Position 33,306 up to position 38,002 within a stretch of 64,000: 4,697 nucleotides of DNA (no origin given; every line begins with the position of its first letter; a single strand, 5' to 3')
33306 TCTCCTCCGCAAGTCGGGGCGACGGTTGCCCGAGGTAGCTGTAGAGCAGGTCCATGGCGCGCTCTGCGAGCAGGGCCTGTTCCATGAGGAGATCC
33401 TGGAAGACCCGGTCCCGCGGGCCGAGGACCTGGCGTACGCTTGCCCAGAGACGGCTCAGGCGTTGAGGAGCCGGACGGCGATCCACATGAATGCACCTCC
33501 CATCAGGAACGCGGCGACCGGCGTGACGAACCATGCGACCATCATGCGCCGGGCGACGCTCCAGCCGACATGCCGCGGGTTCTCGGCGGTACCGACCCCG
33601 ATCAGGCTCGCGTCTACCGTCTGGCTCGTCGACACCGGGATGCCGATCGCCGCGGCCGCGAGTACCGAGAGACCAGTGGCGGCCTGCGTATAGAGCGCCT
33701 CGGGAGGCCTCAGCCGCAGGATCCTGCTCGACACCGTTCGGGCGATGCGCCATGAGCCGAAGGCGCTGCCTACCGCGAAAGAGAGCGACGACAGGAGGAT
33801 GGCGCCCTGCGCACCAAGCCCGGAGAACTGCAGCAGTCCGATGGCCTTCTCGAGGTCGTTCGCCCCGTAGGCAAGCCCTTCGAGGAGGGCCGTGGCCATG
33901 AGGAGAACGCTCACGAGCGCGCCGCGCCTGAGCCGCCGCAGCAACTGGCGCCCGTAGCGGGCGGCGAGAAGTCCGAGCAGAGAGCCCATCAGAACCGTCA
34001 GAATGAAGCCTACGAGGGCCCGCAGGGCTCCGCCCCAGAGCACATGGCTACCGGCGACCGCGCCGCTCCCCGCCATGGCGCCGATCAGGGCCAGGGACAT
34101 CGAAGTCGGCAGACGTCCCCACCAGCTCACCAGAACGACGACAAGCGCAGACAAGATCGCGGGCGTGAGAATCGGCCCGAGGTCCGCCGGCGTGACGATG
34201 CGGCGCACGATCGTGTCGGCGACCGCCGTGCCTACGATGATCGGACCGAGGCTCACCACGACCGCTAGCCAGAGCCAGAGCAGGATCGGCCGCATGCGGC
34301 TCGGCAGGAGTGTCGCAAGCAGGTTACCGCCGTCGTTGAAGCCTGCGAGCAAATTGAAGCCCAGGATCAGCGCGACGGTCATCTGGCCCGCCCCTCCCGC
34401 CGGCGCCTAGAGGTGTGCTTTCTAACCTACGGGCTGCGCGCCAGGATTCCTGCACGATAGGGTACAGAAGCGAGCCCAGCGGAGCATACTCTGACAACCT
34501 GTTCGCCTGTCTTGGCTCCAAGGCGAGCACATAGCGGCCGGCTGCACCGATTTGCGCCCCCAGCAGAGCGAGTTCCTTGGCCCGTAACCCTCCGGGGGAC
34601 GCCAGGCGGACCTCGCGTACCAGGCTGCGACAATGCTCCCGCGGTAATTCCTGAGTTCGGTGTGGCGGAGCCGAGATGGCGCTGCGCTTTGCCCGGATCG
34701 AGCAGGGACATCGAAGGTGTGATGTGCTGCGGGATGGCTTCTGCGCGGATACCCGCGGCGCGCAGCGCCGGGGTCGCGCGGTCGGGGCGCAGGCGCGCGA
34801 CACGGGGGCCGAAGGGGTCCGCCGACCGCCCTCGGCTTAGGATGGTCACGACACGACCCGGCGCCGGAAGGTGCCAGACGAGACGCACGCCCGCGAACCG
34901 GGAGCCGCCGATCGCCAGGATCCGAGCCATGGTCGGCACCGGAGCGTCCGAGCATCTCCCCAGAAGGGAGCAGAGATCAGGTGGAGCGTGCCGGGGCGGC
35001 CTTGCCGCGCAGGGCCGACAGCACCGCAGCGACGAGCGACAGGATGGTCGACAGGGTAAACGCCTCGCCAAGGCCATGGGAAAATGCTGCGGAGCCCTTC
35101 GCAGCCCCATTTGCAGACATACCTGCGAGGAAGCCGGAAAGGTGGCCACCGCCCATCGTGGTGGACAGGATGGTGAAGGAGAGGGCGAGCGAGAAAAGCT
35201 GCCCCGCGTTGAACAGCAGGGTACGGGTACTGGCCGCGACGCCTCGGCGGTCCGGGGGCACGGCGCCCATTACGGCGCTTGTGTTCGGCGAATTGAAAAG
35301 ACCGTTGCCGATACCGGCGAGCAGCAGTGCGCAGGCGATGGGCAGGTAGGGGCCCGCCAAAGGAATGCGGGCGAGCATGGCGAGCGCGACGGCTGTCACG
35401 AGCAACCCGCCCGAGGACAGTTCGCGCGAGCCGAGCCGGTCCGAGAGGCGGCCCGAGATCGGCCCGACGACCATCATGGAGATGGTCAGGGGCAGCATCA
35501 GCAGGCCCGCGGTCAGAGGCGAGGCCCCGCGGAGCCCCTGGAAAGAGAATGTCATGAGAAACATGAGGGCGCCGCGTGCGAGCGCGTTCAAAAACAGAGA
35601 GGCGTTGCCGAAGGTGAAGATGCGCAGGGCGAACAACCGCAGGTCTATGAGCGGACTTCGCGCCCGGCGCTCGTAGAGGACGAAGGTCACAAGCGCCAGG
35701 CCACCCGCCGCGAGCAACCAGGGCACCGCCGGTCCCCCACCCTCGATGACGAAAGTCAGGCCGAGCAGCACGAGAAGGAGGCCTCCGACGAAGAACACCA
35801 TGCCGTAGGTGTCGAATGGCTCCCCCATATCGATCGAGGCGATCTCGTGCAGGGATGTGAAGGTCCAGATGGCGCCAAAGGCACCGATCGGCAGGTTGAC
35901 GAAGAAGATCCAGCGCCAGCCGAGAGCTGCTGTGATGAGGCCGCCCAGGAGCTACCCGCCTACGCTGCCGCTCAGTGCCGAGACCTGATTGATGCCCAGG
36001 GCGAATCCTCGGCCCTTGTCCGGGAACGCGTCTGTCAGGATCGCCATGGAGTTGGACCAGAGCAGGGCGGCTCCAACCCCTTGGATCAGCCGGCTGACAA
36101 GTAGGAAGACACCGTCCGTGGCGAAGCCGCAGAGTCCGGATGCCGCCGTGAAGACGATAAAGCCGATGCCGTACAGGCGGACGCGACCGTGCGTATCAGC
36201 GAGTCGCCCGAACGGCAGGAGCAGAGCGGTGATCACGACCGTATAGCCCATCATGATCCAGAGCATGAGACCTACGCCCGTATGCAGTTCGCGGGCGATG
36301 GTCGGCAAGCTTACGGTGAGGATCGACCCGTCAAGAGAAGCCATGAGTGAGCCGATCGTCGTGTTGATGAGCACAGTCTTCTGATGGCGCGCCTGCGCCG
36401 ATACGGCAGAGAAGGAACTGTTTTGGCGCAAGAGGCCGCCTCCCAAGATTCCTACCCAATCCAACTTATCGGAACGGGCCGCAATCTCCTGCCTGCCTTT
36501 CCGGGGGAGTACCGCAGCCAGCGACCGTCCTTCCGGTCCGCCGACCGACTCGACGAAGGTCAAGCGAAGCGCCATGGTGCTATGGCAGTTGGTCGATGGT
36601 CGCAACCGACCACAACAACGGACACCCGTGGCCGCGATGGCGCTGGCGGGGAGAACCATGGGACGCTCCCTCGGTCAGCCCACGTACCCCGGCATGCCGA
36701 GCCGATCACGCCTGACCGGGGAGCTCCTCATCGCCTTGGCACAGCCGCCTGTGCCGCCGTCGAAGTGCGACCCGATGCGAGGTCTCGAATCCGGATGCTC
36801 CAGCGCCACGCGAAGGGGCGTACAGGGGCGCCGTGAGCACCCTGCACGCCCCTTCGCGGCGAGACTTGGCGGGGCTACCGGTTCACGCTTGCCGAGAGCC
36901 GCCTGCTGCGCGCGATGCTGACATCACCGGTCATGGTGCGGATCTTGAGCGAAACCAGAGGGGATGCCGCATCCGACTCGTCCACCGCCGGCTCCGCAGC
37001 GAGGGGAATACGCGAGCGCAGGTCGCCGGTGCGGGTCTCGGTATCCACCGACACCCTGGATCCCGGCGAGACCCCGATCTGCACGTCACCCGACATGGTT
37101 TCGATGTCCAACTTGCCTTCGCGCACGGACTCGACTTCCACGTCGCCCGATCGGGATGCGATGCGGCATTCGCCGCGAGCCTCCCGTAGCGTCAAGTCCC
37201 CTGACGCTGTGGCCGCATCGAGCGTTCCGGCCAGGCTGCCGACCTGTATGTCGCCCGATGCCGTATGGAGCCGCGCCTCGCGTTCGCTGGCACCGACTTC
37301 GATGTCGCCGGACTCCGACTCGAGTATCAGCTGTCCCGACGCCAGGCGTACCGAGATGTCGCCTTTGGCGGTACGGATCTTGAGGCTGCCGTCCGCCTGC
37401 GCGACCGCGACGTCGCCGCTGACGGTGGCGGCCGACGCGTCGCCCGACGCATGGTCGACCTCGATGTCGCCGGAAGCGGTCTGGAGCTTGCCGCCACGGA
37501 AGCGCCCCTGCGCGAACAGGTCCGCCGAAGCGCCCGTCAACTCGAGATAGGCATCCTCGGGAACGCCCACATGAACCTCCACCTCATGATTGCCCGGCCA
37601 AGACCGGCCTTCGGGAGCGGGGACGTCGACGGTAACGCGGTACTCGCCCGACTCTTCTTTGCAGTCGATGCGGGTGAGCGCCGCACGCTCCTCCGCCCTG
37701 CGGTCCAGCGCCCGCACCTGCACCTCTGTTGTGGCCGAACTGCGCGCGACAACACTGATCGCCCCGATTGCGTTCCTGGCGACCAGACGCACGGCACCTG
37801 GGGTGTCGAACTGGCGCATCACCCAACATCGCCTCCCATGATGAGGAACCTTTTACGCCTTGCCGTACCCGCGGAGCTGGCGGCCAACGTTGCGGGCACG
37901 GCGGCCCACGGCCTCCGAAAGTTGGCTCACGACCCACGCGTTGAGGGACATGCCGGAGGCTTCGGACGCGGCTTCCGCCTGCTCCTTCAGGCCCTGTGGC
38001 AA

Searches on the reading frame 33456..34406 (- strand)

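Call 32: search_protein_families(library=ncbifam, proteins=[window:33456-34406:-], max_evalue=1e-8)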
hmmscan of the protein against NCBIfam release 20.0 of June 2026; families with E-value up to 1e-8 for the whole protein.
window:33456-34406:- (316 aa): 1 family
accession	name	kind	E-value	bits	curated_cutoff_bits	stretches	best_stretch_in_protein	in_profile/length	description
NF053884.1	SulfPermCysPBac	equivalog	5.8e-15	55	400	1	45-303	42-308/354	sulfate permease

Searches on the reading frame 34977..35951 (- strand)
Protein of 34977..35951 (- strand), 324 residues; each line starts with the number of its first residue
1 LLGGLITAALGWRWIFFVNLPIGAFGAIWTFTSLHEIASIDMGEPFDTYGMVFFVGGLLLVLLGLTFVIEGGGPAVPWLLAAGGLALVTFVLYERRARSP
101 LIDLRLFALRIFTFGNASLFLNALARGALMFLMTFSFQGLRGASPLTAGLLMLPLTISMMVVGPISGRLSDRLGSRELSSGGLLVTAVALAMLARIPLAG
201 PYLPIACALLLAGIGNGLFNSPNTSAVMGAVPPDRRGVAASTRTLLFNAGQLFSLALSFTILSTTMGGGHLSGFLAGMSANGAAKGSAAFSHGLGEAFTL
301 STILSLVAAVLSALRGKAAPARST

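Call 32: search_protein_families(library=ncbifam, proteins=[window:34977-35951:-], max_evalue=1e-8)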
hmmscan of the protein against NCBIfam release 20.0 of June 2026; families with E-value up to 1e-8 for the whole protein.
window:34977-35951:- (324 aa): 12 families
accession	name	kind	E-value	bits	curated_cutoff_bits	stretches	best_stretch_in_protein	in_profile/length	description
TIGR00711.1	efflux_EmrB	subfamily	2.5e-36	125.5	230.2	1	2-263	145-409/485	DHA2 family efflux MFS transporter permease subunit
NF011571.1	PRK14995.1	subfamily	2.8e-22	79.1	701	1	1-288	149-435/493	SmvA family efflux MFS transporter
NF007799.0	PRK10504.1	subfamily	1.1e-19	70.7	426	1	2-263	153-410/471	multidrug transporter subunit MdtD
NF000031.1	MFS_efflux_LmrA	exception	3.3e-17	62.3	850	1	1-261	174-436/484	lincomycin efflux MFS transporter Lmr(A)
NF000089.1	qac_MFS_AB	exception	1.2e-16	60.6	900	1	2-258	163-421/514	QacA/B family quaternary ammonium compound efflux MFS transporter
NF012180.1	tet_MFS_43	exception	3.2e-16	59.4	999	1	1-262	164-427/484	tetracycline efflux MFS transporter Tet(43)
NF000025.1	MFS_efflux_tcmA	exception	3.6e-16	59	999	1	2-245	169-414/538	tetracenomycin C efflux MFS transporter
NF000391.1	EmrB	exception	5.1e-16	58.4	925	1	1-243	153-399/501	multidrug efflux MFS transporter permease subunit EmrB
NF040895.2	MFS_effux_SdrM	equivalog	3.4e-14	52.8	550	1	1-228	147-370/441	multidrug efflux MFS transporter SdrM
NF033896.2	MFS_LfrA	equivalog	2.8e-11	42.7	825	1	2-262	164-424/504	efflux MFS transporter LfrA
NF000218.1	FexA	exception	5.7e-10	38.4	900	1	2-240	164-407/475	chloramphenicol/florfenicol efflux MFS transporter FexA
NF000060.1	MFS_efflux_LmrB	exception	4.2e-09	35.7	800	0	3-203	161-364/479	lincomycin efflux MFS transporter Lmr(B)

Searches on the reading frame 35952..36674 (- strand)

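Call 32: search_protein_families(library=ncbifam, proteins=[window:35952-36674:-], max_evalue=1e-8)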
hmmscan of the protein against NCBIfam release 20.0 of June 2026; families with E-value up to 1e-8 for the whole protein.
window:35952-36674:- (240 aa): 23 families
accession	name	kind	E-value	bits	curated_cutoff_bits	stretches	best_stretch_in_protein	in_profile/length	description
TIGR00711.1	efflux_EmrB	subfamily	5.3e-21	74.9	230.2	1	102-232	4-134/485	DHA2 family efflux MFS transporter permease subunit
NF000031.1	MFS_efflux_LmrA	exception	5.1e-15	55.1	850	1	92-229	23-161/484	lincomycin efflux MFS transporter Lmr(A)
NF011571.1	PRK14995.1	subfamily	1.7e-14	53.5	701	1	110-231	16-138/493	SmvA family efflux MFS transporter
NF000009.1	tet_MFS_Tcr3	exception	3.9e-14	52.1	1000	1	98-226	29-156/512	tetracycline efflux MFS transporter Tcr3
NF033896.2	MFS_LfrA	equivalog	6.9e-14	51.3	825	1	94-229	14-150/504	efflux MFS transporter LfrA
NF012169.0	qepA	equivalog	1.1e-13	50.6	1075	1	101-232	22-154/511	fluoroquinolone efflux MFS transporter QepA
NF000391.1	EmrB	exception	1.9e-13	49.9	925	1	101-232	12-143/501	multidrug efflux MFS transporter permease subunit EmrB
NF000095.1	tet_MFS_OtrB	exception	3.7e-13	48.9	999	1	100-239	26-164/563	oxytetracycline resistance efflux MFS transporter OtrB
NF000025.1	MFS_efflux_tcmA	exception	1.3e-12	47.3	999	1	100-229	26-155/538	tetracenomycin C efflux MFS transporter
NF000089.1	qac_MFS_AB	exception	5.5e-12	45.2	900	1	96-236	15-156/514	QacA/B family quaternary ammonium compound efflux MFS transporter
NF012185.0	tet_MFS_L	exception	5.7e-12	45.3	925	1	92-238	7-154/457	tetracycline efflux MFS transporter Tet(L)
TIGR00895.1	2A0115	subfamily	2.4e-11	43.2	418.55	1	93-231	10-148/398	aromatic acid/H+ symport family MFS transporter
NF012184.0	tet_MFS_45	exception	2.5e-11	43.2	975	1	94-229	9-144/458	tetracycline efflux MFS transporter Tet(45)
NF007782.0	PRK10473.1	subfamily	3.2e-11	42.9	417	1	120-226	23-129/394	MdtL family multidrug efflux MFS transporter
NF040856.1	FexB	exception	4.6e-11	42.2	950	1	107-239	21-153/469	chloramphenicol/florfenicol efflux MFS transporter FexB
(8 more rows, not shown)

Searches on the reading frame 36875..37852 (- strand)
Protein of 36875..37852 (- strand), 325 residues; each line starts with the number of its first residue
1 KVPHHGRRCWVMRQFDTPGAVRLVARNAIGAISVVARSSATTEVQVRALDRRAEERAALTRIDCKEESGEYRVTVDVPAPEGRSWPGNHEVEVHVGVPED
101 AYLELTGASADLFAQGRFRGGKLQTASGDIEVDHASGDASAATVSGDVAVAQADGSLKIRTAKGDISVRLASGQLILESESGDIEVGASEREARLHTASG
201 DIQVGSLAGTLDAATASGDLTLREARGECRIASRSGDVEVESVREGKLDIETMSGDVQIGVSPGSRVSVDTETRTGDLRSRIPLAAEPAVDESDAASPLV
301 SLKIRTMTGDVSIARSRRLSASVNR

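Call 32: search_protein_families(library=ncbifam, proteins=[window:36875-37852:-], max_evalue=1e-8)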
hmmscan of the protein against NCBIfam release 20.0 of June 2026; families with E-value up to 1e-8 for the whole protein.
window:36875-37852:- (325 aa): 1 family
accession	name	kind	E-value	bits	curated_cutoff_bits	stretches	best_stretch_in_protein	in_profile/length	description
NF049997.1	LiaG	equivalog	1.6e-13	50.5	285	0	174-287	141-257/286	LiaG family protein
